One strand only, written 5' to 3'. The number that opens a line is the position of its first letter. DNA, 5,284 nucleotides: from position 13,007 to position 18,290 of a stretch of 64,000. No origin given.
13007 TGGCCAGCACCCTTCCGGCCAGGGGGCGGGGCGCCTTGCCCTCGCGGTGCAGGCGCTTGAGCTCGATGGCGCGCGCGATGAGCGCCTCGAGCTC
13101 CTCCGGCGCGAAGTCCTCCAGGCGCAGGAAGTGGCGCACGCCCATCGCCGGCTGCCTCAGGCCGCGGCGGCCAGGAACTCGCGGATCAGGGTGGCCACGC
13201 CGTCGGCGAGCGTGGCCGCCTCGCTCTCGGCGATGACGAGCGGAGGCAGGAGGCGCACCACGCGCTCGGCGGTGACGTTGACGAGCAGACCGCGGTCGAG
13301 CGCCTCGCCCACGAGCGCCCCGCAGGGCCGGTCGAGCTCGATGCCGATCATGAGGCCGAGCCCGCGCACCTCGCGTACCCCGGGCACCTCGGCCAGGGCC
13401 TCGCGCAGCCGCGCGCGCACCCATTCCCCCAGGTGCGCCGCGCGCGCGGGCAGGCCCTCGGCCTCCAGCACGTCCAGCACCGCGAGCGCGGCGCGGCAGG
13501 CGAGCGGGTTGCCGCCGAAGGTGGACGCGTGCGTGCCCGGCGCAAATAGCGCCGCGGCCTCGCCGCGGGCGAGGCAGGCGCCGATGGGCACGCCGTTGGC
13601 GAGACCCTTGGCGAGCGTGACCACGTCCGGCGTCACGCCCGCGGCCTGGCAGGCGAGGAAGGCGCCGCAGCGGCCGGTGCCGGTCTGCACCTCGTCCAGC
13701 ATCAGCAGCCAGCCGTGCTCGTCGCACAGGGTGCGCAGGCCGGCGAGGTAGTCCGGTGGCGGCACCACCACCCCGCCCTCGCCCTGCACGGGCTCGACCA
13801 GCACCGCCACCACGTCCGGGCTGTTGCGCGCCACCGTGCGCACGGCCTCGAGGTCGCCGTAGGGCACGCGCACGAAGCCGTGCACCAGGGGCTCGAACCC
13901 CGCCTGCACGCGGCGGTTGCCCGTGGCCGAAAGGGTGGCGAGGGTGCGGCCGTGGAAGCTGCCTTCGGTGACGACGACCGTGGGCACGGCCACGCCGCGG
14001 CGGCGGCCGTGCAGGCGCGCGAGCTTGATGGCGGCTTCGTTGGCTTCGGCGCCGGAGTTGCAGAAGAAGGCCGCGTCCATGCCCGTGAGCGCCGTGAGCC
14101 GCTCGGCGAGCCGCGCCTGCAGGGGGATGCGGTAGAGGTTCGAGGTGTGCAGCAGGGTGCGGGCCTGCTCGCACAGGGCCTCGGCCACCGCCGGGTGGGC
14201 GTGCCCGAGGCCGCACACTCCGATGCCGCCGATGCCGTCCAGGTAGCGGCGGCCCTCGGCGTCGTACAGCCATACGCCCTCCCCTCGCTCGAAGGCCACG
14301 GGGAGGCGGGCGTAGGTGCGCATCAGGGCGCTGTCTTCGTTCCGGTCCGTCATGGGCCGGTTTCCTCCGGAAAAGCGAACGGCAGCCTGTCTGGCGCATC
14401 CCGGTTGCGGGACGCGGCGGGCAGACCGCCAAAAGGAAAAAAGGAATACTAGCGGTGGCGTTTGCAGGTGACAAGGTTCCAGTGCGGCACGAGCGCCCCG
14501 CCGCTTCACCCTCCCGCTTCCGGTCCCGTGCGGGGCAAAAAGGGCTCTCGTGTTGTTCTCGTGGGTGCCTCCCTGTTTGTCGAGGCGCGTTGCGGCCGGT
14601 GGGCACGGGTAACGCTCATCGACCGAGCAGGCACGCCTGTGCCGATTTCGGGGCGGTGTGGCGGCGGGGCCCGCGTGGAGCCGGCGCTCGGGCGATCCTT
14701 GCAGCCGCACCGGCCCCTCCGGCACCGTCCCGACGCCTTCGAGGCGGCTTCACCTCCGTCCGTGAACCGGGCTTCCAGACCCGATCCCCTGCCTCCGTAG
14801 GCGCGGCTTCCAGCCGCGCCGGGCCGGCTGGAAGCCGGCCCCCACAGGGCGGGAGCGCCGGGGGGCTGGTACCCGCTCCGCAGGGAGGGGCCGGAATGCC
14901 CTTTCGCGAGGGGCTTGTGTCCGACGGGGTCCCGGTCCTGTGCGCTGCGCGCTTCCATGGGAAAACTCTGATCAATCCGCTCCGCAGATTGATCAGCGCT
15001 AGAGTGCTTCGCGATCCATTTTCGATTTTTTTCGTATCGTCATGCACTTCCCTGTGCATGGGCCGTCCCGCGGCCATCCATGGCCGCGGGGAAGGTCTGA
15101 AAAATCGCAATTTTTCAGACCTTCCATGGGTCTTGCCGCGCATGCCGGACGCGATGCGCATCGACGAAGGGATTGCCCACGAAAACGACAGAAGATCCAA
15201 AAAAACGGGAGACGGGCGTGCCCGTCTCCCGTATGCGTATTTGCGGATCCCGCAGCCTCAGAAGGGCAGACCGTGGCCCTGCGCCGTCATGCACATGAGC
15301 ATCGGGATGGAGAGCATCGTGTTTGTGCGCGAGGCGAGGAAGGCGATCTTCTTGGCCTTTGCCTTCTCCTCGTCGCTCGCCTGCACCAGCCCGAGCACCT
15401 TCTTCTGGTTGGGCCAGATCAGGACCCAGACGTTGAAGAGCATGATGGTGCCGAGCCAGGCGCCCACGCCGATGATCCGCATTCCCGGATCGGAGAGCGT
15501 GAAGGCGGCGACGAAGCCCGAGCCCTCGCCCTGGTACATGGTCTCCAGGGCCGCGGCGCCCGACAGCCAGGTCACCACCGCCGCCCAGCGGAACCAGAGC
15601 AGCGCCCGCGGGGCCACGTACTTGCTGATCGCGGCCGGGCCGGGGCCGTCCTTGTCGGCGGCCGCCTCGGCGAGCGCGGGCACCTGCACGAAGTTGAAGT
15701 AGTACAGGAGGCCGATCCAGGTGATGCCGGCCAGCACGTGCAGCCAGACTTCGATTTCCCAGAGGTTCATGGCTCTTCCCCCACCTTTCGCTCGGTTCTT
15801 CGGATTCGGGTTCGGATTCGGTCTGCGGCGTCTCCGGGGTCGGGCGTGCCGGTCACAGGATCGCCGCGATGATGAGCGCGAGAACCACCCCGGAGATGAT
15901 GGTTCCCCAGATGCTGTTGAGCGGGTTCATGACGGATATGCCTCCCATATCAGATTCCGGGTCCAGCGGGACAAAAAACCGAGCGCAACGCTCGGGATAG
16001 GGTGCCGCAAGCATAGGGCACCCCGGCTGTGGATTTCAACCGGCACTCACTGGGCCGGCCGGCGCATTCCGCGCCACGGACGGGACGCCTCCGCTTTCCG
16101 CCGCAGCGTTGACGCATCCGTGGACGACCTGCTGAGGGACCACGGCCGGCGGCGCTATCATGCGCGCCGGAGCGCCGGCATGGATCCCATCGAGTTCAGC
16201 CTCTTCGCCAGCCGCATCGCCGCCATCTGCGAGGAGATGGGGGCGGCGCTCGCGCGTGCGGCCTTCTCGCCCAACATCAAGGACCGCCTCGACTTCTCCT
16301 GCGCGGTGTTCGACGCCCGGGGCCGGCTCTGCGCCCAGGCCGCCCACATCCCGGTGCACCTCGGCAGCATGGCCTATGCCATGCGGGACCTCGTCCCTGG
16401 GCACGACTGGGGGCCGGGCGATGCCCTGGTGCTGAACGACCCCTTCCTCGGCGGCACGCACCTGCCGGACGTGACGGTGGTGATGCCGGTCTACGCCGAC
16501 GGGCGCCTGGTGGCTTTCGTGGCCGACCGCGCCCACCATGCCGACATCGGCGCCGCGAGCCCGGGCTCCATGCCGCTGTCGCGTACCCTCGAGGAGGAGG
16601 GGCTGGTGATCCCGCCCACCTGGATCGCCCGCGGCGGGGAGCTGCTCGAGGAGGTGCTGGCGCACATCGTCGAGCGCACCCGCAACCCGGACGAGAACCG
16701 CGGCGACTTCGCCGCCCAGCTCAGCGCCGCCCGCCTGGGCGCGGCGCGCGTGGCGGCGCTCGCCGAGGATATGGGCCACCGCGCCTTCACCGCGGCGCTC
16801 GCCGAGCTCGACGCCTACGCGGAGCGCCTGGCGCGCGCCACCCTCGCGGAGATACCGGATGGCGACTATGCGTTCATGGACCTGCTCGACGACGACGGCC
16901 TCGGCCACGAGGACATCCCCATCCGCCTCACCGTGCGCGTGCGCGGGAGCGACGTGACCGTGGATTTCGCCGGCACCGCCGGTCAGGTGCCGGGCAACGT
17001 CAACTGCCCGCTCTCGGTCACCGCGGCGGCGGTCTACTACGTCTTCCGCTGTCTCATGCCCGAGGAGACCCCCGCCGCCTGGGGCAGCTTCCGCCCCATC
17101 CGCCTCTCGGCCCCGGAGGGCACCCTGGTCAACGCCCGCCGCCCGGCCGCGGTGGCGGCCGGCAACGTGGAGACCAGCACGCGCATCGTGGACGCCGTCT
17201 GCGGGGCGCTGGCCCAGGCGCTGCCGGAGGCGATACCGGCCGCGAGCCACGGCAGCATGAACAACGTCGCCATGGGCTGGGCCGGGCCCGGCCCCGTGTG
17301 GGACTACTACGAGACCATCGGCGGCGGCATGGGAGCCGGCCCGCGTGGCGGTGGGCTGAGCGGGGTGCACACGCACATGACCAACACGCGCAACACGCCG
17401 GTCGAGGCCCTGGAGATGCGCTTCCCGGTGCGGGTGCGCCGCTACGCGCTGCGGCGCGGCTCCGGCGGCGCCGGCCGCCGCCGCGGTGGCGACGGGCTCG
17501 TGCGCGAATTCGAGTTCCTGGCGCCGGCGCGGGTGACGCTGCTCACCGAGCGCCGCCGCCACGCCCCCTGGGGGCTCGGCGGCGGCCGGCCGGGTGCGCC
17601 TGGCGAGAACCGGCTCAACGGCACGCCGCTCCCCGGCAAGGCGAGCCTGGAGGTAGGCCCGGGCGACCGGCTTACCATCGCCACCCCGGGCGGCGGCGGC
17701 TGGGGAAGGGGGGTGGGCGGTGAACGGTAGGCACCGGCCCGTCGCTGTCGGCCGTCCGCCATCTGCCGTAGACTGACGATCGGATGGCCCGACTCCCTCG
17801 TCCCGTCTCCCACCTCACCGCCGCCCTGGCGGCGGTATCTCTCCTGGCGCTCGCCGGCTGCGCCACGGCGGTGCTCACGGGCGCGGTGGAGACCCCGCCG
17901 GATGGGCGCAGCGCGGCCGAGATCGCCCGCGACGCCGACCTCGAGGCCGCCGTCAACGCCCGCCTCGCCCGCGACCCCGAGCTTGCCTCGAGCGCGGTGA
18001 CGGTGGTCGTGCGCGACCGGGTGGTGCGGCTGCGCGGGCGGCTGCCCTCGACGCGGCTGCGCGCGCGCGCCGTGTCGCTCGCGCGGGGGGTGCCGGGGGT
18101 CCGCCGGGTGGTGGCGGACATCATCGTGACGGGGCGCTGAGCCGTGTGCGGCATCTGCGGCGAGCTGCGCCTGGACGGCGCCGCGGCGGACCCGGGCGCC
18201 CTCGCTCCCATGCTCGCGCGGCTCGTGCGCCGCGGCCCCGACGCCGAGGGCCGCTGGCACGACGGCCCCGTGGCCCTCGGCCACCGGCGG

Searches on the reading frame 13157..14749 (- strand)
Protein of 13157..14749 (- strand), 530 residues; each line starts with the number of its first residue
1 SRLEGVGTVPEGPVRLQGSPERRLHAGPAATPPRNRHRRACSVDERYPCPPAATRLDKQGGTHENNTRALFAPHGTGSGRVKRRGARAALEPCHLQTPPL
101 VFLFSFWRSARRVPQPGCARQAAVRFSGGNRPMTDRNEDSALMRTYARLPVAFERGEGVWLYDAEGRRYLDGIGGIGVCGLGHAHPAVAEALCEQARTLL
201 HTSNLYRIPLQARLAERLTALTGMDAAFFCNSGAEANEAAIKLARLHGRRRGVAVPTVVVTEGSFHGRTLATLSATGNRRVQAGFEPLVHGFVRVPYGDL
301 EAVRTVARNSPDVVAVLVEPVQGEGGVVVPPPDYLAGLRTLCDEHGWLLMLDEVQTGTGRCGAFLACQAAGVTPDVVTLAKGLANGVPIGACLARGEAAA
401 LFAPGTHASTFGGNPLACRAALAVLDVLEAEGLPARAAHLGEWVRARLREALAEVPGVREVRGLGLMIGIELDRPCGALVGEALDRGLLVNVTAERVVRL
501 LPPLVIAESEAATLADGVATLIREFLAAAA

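Call 37: search_protein_families(library=pfam, proteins=[window:13157-14749:-], max_evalue=0.0001)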
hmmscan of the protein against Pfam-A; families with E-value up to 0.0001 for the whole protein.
window:13157-14749:- (530 aa): 2 families
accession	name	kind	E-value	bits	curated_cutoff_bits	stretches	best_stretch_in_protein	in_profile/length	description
PF00202.27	Aminotran_3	-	1.5e-111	373.4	30.5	1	146-517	6-398/403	Aminotransferase class-III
PF01212.27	Beta_elim_lyase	-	1.9e-05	24.6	27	1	212-352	35-168/288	Beta-eliminating lyase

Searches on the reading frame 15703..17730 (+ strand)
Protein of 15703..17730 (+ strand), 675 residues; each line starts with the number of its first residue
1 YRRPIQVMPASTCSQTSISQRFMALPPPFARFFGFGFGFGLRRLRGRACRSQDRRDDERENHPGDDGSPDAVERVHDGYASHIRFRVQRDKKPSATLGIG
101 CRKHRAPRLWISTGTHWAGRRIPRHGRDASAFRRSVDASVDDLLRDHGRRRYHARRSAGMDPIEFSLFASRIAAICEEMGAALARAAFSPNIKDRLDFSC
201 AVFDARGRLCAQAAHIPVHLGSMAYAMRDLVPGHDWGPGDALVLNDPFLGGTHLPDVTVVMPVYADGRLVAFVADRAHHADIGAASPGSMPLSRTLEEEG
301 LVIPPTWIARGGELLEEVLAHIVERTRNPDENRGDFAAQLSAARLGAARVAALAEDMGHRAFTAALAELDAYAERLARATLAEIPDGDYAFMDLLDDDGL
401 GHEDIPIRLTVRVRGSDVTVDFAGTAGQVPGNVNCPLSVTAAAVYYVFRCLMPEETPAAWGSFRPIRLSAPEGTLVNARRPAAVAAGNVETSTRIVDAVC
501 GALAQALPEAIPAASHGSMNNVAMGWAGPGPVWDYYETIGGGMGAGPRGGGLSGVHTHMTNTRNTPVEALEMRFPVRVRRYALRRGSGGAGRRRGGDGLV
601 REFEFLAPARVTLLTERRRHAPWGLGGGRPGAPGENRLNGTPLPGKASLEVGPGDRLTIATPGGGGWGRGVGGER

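Call 37: search_protein_families(library=pfam, proteins=[window:15703-17730:+], max_evalue=0.0001)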
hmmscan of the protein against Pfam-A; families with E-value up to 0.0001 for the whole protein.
window:15703-17730:+ (675 aa): 1 family
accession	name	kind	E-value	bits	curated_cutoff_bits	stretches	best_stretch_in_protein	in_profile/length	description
PF02538.19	Hydantoinase_B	-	4.9e-201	669.1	26.8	1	161-669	1-518/519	Hydantoinase B/oxoprolinase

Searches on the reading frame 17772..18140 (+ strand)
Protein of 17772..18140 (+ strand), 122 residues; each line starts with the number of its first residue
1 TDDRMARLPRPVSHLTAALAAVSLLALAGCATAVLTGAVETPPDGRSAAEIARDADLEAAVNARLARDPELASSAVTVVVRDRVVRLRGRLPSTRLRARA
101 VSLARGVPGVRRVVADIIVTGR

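Call 37: search_protein_families(library=pfam, proteins=[window:17772-18140:+], max_evalue=0.0001)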
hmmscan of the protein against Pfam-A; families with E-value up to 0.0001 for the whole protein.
window:17772-18140:+ (122 aa): 1 family
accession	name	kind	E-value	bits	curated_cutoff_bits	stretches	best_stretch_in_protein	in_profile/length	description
PF04972.22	BON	-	3.1e-17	63.1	27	1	54-120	2-68/69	BON domain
